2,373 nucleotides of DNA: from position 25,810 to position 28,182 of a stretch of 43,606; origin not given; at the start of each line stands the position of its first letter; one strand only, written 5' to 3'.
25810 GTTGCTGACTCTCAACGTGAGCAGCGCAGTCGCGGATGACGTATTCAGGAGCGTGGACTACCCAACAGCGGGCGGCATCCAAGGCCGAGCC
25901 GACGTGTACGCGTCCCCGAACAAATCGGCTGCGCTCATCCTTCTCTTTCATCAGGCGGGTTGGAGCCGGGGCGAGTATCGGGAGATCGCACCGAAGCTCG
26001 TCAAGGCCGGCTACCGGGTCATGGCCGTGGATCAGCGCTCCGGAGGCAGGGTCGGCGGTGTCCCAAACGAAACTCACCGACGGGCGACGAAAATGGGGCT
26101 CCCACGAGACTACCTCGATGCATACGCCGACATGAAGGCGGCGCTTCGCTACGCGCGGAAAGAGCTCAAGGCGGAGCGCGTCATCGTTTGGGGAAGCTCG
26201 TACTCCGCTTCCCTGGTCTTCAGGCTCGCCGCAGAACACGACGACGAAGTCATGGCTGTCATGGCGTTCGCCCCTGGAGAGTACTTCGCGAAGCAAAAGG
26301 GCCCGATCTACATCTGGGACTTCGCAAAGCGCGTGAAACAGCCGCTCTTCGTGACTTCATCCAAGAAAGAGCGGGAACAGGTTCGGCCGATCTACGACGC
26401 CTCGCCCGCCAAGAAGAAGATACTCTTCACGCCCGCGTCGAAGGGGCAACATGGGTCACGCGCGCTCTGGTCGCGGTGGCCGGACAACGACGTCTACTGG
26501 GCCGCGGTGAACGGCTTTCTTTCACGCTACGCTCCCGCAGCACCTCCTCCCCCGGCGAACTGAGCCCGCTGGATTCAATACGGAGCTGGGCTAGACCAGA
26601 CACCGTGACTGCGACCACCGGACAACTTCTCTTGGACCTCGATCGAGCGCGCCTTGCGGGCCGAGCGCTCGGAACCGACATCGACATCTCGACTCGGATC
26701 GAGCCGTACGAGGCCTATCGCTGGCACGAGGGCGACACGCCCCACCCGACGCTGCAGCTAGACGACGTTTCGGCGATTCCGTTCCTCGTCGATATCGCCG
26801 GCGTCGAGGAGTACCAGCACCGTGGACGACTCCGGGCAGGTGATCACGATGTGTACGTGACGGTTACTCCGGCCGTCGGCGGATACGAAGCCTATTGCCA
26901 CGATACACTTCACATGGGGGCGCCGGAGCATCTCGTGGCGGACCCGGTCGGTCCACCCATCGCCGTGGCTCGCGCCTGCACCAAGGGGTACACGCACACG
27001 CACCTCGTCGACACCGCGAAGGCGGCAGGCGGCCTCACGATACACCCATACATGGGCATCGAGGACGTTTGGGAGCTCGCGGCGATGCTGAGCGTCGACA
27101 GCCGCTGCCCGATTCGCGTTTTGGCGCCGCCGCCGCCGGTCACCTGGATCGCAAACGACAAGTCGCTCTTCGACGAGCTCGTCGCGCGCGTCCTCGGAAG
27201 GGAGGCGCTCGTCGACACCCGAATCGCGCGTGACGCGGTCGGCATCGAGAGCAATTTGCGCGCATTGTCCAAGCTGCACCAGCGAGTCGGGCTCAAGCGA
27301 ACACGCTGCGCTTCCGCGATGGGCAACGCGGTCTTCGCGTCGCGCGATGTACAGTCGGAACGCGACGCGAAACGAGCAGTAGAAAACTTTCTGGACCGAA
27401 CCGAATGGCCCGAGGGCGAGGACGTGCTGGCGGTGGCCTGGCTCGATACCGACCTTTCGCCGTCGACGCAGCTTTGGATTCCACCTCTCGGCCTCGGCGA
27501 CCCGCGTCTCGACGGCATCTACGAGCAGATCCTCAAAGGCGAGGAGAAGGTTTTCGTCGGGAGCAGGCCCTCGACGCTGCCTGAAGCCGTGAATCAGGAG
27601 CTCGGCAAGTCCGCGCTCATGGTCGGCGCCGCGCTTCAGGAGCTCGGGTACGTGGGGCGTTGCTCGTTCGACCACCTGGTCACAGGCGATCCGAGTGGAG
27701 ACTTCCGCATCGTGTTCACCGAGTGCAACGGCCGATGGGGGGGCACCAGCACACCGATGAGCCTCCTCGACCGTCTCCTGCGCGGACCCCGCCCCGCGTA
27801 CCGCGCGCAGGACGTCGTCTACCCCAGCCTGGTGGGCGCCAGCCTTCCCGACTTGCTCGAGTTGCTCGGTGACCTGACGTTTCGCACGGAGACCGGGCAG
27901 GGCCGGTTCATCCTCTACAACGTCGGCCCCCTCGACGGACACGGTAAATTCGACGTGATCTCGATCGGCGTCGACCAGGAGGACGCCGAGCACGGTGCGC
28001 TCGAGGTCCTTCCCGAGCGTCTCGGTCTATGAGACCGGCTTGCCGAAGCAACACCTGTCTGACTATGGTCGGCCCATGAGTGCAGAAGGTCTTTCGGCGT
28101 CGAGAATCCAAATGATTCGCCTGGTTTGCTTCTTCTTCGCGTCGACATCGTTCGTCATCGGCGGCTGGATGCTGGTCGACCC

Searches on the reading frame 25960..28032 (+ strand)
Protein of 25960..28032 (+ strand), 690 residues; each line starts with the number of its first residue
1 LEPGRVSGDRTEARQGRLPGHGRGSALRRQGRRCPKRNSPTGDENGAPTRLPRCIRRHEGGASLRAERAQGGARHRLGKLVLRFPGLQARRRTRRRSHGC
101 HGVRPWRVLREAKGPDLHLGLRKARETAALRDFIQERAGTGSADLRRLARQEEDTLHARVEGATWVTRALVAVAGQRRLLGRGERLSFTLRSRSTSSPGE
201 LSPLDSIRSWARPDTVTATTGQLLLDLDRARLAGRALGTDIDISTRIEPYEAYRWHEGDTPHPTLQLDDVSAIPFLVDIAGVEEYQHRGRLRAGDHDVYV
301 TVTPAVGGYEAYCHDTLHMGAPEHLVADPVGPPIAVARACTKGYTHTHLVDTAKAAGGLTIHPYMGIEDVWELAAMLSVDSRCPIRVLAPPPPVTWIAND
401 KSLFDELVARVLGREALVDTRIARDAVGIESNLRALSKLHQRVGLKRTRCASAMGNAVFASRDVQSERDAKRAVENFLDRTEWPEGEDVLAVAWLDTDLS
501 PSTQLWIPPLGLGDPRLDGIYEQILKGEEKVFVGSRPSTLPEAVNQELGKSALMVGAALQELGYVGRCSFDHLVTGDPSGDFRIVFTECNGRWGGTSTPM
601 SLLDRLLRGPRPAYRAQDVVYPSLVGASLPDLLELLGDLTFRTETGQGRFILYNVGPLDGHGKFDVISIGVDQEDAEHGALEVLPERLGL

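Call 20: search_protein_families(library=pfam, proteins=[window:25960-28032:+], max_evalue=0.001)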
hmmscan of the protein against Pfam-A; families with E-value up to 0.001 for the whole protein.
window:25960-28032:+ (690 aa): 1 family
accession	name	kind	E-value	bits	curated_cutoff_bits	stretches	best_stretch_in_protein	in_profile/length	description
PF18604.6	PreAtp-grasp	-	3.5e-05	24.7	27.5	1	292-377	7-92/94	Pre ATP-grasp domain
